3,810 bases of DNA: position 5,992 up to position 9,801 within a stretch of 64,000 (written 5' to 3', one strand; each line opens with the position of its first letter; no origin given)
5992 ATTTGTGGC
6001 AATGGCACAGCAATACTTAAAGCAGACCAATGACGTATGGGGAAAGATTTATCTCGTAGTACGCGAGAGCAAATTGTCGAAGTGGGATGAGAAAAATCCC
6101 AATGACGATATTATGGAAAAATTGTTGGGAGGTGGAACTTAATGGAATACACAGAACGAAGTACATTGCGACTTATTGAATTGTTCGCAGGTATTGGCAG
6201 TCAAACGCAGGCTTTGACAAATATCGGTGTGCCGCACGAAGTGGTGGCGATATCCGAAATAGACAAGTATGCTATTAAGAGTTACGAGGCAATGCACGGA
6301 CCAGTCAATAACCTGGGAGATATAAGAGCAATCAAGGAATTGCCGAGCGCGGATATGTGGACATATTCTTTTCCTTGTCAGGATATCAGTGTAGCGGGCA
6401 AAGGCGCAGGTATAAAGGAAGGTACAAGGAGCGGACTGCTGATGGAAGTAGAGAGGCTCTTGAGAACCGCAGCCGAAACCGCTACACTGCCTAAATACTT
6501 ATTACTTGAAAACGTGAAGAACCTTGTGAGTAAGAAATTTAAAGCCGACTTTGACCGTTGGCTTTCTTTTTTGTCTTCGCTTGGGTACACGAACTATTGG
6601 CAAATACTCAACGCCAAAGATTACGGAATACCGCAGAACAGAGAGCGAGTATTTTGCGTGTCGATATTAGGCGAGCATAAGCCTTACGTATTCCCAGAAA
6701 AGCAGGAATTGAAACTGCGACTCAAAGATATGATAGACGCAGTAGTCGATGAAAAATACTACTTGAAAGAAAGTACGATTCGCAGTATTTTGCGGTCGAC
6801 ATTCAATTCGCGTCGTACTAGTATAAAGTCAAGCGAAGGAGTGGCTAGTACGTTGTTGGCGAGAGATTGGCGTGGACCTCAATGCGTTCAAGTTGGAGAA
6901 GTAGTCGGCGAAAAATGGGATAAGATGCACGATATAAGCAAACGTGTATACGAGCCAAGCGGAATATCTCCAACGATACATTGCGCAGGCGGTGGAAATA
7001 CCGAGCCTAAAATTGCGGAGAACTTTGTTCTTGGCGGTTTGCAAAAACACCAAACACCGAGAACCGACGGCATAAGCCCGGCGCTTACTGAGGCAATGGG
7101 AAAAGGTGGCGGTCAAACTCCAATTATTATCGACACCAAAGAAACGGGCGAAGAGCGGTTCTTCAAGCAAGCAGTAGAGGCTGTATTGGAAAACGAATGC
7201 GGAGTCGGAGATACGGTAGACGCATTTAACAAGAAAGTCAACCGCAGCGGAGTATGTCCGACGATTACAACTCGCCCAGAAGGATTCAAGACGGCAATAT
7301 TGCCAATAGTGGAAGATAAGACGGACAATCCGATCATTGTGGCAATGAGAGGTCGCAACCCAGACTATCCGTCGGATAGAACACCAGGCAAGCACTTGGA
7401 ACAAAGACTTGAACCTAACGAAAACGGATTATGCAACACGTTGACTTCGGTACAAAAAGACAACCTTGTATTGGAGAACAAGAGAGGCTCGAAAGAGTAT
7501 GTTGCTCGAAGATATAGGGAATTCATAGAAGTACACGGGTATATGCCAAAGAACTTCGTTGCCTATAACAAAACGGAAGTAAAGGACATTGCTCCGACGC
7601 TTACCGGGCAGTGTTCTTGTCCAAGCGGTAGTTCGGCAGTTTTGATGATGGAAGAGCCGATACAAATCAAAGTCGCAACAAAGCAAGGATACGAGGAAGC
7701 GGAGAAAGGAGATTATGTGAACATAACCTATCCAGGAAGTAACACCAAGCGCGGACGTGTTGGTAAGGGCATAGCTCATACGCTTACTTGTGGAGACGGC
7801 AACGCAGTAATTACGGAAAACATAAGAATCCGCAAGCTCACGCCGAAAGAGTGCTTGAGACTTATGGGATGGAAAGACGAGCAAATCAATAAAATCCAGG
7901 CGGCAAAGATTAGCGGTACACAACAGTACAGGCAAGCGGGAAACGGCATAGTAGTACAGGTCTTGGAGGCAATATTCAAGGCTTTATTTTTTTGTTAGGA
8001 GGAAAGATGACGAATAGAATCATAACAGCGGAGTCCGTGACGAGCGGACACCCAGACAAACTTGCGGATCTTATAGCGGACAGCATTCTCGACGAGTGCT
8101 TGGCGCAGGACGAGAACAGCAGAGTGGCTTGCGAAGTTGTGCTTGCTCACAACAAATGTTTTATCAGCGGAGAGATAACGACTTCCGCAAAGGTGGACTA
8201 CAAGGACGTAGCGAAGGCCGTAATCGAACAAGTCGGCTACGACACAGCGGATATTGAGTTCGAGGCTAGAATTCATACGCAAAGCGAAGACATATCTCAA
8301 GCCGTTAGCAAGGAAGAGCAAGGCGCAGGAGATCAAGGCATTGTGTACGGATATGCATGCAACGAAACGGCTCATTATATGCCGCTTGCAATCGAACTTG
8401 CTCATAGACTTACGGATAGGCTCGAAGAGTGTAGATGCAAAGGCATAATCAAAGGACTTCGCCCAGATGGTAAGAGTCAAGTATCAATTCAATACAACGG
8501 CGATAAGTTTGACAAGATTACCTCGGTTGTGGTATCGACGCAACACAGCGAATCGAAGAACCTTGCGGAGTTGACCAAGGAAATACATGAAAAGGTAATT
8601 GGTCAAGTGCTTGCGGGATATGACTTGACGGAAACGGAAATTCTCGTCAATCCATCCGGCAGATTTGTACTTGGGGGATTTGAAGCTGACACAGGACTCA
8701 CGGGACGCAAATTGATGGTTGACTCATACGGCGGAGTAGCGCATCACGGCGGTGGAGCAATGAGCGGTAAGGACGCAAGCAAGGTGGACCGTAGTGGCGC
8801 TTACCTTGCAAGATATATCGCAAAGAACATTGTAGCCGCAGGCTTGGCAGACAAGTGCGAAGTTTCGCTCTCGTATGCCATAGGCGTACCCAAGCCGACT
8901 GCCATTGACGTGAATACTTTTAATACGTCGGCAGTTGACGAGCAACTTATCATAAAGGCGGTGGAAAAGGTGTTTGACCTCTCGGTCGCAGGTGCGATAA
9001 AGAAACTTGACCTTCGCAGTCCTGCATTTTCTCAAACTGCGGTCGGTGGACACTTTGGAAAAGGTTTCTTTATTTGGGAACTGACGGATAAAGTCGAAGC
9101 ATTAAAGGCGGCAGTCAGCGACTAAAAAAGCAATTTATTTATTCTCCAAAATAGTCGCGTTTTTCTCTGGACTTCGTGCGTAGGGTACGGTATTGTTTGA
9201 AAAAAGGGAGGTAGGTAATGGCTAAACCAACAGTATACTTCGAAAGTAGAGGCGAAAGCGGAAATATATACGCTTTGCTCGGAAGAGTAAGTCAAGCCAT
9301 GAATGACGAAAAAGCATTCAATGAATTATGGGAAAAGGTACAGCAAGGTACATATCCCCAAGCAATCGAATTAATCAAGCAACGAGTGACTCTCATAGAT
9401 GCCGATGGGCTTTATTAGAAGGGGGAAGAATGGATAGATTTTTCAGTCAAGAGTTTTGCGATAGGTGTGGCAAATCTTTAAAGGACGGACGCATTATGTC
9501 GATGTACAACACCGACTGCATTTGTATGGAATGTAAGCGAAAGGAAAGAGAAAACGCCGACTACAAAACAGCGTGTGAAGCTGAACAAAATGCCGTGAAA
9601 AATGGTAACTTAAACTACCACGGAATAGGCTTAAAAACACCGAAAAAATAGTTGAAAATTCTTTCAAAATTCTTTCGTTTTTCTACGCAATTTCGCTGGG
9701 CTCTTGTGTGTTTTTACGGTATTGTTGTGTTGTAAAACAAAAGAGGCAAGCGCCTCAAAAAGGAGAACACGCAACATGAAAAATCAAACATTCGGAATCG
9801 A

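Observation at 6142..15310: Packaging module split by a ~9 kb DNA-modification / candidate anti-defence island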

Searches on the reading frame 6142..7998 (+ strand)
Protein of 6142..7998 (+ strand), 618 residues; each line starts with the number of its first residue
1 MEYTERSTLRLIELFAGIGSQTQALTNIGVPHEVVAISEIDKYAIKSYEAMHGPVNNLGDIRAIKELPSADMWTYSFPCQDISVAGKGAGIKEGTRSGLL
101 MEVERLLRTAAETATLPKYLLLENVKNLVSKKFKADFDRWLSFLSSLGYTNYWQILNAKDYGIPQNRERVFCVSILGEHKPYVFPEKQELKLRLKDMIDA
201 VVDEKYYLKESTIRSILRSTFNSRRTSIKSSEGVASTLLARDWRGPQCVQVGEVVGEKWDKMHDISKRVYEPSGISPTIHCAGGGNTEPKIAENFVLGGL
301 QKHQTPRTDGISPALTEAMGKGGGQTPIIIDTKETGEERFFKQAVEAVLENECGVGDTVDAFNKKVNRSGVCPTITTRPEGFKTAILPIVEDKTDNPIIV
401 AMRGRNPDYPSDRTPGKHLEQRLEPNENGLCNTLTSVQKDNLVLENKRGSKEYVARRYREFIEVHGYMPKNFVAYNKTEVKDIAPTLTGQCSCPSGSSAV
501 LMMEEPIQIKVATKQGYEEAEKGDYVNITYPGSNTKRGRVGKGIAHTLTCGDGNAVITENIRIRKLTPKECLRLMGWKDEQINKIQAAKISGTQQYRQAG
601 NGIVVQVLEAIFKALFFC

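Call 3: search_protein_families(library=pfam, proteins=[window:6142-7998:+], max_evalue=0.01)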
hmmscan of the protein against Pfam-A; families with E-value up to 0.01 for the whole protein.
window:6142-7998:+ (618 aa): 1 family
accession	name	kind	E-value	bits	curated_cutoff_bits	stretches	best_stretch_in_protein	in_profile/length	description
PF00145.23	DNA_methylase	-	1.4e-66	225.6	22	2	10-224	2-220/324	C-5 cytosine-specific DNA methylase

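Call 4: search_protein_families(library=phrogs, proteins=[window:6142-7998:+], max_evalue=0.001)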
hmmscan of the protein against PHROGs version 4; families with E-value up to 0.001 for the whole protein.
window:6142-7998:+ (618 aa): 10 families
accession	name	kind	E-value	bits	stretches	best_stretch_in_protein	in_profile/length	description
phrog_116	-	other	1.6e-87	295.6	1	5-616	204-490/779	DNA methyltransferase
phrog_363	-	other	4.7e-49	168.3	1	4-180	49-219/327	DNA methyltransferase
phrog_16427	-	other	3.5e-36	126.1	1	507-615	60-168/235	DNA methyltransferase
phrog_8411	-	unknown function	3.2e-25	90.1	1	507-601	109-205/206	-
phrog_17284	-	unknown function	8.3e-15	55.7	1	555-615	150-210/245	-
phrog_16528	-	other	1.1e-13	52.3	1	498-615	100-217/236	DNA methyltransferase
phrog_26324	-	other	1.2e-13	52.5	1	531-615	115-203/210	DNA methyltransferase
phrog_5999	-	other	2e-09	38.4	1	8-103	2-103/109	DNA methyltransferase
phrog_13621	-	unknown function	1.4e-07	32.4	1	546-614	37-107/121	-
phrog_29583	-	other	6.8e-07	29.4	1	74-174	83-188/468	DNA methyltransferase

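Call 41: search_dna_similar(query=window:6142-7998:+, collection=phages, mode=protein, max_rows=40, rows=best)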
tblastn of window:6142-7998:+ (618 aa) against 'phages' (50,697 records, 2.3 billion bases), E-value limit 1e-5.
Records with a match: 1433; places in all: 1499; records where one place covers at least 80% of the query: 9.
Best place of each record, by identity: 60-80% 2; <60% 1431.
By first word of the organism name: Mycobacterium 475; Streptococcus 167; Klebsiella 124; Bacillus 56; Escherichia 53; Arthrobacter 46; Bacteriophage 42; Gordonia 42; Vibrio 26; Clostridium 25; and 99 more.
By host as written in the record: Mycobacterium smegmatis mc2 155 337; - 110; Klebsiella pneumoniae 59; Mycobacterium smegmatis mc#155 57; Gordonia terrae 3612 30; Mycobacterium smegmatis mc2155 27; Arthrobacter sp. ATCC 21022 23; Escherichia coli 17; and 457 more.
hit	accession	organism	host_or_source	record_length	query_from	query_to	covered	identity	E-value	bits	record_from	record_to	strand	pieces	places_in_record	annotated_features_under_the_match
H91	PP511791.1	Dulem virus 39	Propithecus coquereli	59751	2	616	100%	34.9%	9e-71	310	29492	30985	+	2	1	cytosine specific methyltransferase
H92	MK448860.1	Streptococcus phage Javan172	Streptococcus dysgalactiae WCHSDSE-1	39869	9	617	52%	64.4%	1e-84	417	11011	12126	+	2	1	type II restriction-modification system methylation subunit | DNA-cytosine methyltransferase | hypothetical protein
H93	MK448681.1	Streptococcus phage Javan141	Streptococcus dysgalactiae ERR085062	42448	9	617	61%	54.4%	9e-84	452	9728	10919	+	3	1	type II restriction-modification system methylation subunit | DNA-cytosine methyltransferase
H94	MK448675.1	Streptococcus phage Javan129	Streptococcus dysgalactiae ERR085005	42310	9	617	61%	54.4%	9e-84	451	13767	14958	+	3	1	type II restriction-modification system methylation subunit | DNA-cytosine methyltransferase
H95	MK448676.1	Streptococcus phage Javan131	Streptococcus dysgalactiae ERR085008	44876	9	617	61%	54.4%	9e-84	451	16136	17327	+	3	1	type II restriction-modification system methylation subunit | DNA-cytosine methyltransferase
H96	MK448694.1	Streptococcus phage Javan179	Streptococcus equi 4047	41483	9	617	63%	52.6%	2e-84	445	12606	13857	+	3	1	type II restriction-modification system methylation subunit | DNA-cytosine methyltransferase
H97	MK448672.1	Streptococcus phage Javan117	Streptococcus dysgalactiae ASDSE_99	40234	9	617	52%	58.6%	3e-84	403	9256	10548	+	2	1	type II restriction-modification system methylation subunit | DNA-cytosine methyltransferase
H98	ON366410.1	Bacillus phage vB_BceS_LY1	Bacillus cereus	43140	9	616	92%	32.3%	1e-55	310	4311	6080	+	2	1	DNA (cytosine-5-)-methyltransferase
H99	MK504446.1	Lactobacillus phage SAC12B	Lactobacillus brevis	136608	9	611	83%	34.1%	1e-43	235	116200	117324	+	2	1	methyltransferase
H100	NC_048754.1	Lactobacillus phage SAC12B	Lactobacillus brevis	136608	9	611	83%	34.1%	1e-43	235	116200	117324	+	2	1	DNA methyltransferase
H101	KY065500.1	Streptococcus phage IPP64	Streptococcus pneumoniae 24F/2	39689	3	615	77%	36.6%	3e-28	243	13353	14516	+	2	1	DNA methylase | hypothetical protein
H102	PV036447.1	Anaeroplasmataceae phage NatCom_34063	Anaeroplasmataceae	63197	5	615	58%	48.2%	3e-70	326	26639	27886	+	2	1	hypothetical protein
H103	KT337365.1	Streptococcus phage phiARI0746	Streptococcus pneumoniae 10B04751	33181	3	615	77%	36.1%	2e-28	243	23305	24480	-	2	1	DNA_methylase domain protein | SSB domain protein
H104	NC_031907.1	Streptococcus phage phiARI0746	Streptococcus pneumoniae 10B04751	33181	3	615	77%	36.1%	2e-28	243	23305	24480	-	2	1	DNA methyltransferase | single strand DNA binding protein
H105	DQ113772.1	Streptococcus phage MM1 1998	Streptococcus pneumoniae strain DCC 1808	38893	3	615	77%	36.1%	8e-28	241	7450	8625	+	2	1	C5 methyltransferase alpha subunit | C5 methyltransferase beta subunit | putative ssDNA-binding protein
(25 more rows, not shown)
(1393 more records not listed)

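Call 42: search_solved_structures(query=window:6142-7998:+, max_evalue=0.001)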
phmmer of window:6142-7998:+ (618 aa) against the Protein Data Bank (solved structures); distinct sequences matched with E-value up to 0.001: 58.
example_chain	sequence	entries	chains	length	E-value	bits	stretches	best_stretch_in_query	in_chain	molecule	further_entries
8c56_A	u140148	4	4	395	7.6e-41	143.8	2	46-228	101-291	Cytosine-specific methyltransferase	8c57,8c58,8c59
4dkj_A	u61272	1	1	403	8.4e-41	143.7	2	46-228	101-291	Cytosine-specific methyltransferase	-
10mh_A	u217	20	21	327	5.8e-30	107.9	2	7-198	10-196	PROTEIN (CYTOSINE-SPECIFIC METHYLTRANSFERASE HHAI) | HaeIII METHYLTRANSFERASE | Modification methylase HhaI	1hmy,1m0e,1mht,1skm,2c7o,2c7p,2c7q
2i9k_A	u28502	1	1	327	8e-30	107.4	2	7-198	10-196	Modification methylase HhaI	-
2uyh_A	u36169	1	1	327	8.9e-30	107.3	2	7-198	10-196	MODIFICATION METHYLASE HHAI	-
1svu_A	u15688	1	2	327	1.2e-29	106.9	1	7-198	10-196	Modification methylase HhaI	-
2zcj_A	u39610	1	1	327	1.5e-29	106.5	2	7-198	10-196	Modification methylase HhaI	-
1fjx_A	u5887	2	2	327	2.7e-29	105.6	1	7-198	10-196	HHAI DNA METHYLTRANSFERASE | MODIFICATION METHYLASE HHAI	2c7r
2uz4_A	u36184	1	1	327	2.9e-29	105.6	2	7-198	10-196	MODIFICATION METHYLASE HHAI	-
2uyc_A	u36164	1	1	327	2.9e-29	105.6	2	7-198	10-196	MODIFICATION METHYLASE HHAI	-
2z6q_A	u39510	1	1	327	3.9e-29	105.1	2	7-198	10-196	Modification methylase HhaI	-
2z6u_A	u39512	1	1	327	4e-29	105.1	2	7-198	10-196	Modification methylase HhaI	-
2z6a_A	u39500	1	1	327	1e-28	103.7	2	7-198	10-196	Modification methylase HhaI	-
1dct_A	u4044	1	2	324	1e-15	60.8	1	10-200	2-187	PROTEIN (MODIFICATION METHYLASE HAEIII)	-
3lx6_A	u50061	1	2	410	7e-15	58.1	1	557-615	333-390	Cytosine-specific methyltransferase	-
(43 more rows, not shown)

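Call 43: search_protein_families(library=ncbifam, proteins=[window:6142-7998:+], max_evalue=0.001)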
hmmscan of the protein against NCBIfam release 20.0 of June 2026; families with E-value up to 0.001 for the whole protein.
window:6142-7998:+ (618 aa): 3 families
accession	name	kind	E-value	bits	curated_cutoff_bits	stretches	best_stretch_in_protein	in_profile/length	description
TIGR00675.1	dcm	superfamily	8.4e-65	219.6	100.65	2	12-236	2-229/329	DNA (cytosine-5-)-methyltransferase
NF007772.0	PRK10458.1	subfamily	8.3e-22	77.4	710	2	559-614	397-451/472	DNA cytosine methylase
NF045953.1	DCM_methyl_Nterm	subfamily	6.4e-05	23.6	93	1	8-52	2-50/107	DNA (cytosine-5-)-methyltransferase N-terminal subunit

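Call 44: search_protein_families(library=padloc, proteins=[window:6142-7998:+], max_evalue=0.001)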
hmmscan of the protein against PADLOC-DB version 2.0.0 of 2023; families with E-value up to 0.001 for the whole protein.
window:6142-7998:+ (618 aa): 52 families (the best 25 are shown)
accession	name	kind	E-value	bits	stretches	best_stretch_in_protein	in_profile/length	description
PDLC03388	MTase_II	-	2e-72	242.3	3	56-213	102-258/360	Type II methyltransferase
PDLC03272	MTase_II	-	7.7e-70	234.1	2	5-331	71-334/407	Type II methyltransferase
PDLC03734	oMTase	-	5.2e-67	224.7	3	7-175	2-168/444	orphan methyltransferase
PDLC03728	oMTase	-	2.3e-43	146.8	2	54-225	107-288/395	orphan methyltransferase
PDLC03217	MTase_II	-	5.3e-39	132.2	2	9-200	385-576/703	Type II methyltransferase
PDLC03378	MTase_II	-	5e-37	126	1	9-203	3-200/344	Type II methyltransferase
PDLC03361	MTase_II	-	1.4e-36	124.3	2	7-212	85-326/455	Type II methyltransferase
PDLC02653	DrmMII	-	1.1e-35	121.1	2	9-212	5-209/333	DrmMII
PDLC00026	DruM2|DruM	-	2.8e-33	113.9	1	7-190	3-183/336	DNA cytosine methylase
PDLC03286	MTase_II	-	8e-31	105.3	1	10-189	2-183/185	Type II methyltransferase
PDLC03324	MTase_II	-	1.1e-30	104.8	1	8-179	5-174/408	Type II methyltransferase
PDLC03731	oMTase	-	3e-30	103.4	1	9-189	14-189/326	orphan methyltransferase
PDLC03269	MTase_II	-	1.4e-29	101.5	1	9-205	4-197/437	Type II methyltransferase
PDLC00027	DruM2|DruM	-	2.6e-29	100.7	1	5-197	8-194/361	DNA cytosine methylase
PDLC03242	MTase_II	-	2.6e-26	90.5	1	9-175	101-260/409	Type II methyltransferase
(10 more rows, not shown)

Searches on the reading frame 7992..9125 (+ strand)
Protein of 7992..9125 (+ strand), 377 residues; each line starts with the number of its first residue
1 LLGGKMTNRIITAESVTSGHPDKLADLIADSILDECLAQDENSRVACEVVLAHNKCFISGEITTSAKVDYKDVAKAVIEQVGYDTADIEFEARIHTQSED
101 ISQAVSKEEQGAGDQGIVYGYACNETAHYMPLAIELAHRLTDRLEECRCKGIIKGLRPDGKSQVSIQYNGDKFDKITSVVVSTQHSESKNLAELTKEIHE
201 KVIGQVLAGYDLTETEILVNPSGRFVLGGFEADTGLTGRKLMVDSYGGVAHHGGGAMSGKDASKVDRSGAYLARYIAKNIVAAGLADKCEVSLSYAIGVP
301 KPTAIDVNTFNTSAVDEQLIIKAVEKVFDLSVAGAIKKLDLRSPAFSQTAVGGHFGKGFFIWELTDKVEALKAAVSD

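Call 3: search_protein_families(library=pfam, proteins=[window:7992-9125:+], max_evalue=0.01)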
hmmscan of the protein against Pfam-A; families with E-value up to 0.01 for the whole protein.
window:7992-9125:+ (377 aa): 3 families
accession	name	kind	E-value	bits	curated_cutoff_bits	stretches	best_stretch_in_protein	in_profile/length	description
PF02773.21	S-AdoMet_synt_C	-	1.4e-58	197.2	25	1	227-363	1-137/138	S-adenosylmethionine synthetase, C-terminal domain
PF02772.21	S-AdoMet_synt_M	-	1.4e-41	141.8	29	1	109-225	1-120/120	S-adenosylmethionine synthetase, central domain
PF00438.25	S-AdoMet_synt_N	-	2.4e-31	108.7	33.1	1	9-97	2-90/99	S-adenosylmethionine synthetase, N-terminal domain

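Call 4: search_protein_families(library=phrogs, proteins=[window:7992-9125:+], max_evalue=0.001)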
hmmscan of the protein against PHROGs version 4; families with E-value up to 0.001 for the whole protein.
window:7992-9125:+ (377 aa): 1 family
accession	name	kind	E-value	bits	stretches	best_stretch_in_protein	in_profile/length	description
phrog_1569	-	unknown function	7.3e-130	434.4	1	10-363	2-345/346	-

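Call 43: search_protein_families(library=ncbifam, proteins=[window:7992-9125:+], max_evalue=0.001)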
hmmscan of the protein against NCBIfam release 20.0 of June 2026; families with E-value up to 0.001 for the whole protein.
window:7992-9125:+ (377 aa): 1 family
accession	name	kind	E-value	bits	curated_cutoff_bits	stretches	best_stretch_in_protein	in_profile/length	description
TIGR01034.1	metK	equivalog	5.6e-146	486.3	309.4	1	11-374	2-376/377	methionine adenosyltransferase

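Call 44: search_protein_families(library=padloc, proteins=[window:7992-9125:+], max_evalue=0.001)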
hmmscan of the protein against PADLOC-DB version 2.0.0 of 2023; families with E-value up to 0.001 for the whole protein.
window:7992-9125:+ (377 aa): 0 families

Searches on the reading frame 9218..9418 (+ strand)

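Call 3: search_protein_families(library=pfam, proteins=[window:9218-9418:+], max_evalue=0.01)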
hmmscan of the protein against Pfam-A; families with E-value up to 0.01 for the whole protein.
window:9218-9418:+ (66 aa): 0 families

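Call 4: search_protein_families(library=phrogs, proteins=[window:9218-9418:+], max_evalue=0.001)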
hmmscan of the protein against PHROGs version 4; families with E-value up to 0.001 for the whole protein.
window:9218-9418:+ (66 aa): 1 family
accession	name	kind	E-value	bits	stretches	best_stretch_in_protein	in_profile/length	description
phrog_1933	-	unknown function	9.2e-05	23.2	1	3-55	9-66/71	-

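Call 43: search_protein_families(library=ncbifam, proteins=[window:9218-9418:+], max_evalue=0.001)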
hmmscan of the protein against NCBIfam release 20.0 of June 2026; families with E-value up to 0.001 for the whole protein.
window:9218-9418:+ (66 aa): 0 families

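Call 44: search_protein_families(library=padloc, proteins=[window:9218-9418:+], max_evalue=0.001)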
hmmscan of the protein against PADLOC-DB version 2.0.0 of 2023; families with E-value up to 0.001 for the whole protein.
window:9218-9418:+ (66 aa): 0 families

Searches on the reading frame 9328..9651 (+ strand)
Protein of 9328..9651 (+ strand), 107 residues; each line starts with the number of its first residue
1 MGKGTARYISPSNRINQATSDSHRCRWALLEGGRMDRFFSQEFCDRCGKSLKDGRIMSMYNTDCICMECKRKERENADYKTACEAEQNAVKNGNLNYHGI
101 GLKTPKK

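Call 3: search_protein_families(library=pfam, proteins=[window:9328-9651:+], max_evalue=0.01)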
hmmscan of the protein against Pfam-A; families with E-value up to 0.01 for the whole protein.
window:9328-9651:+ (107 aa): 0 families

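Call 4: search_protein_families(library=phrogs, proteins=[window:9328-9651:+], max_evalue=0.001)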
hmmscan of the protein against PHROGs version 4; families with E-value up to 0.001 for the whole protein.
window:9328-9651:+ (107 aa): 1 family
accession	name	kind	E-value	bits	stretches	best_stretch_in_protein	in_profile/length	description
phrog_27033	-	unknown function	1.6e-31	110.9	1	34-100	140-206/208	-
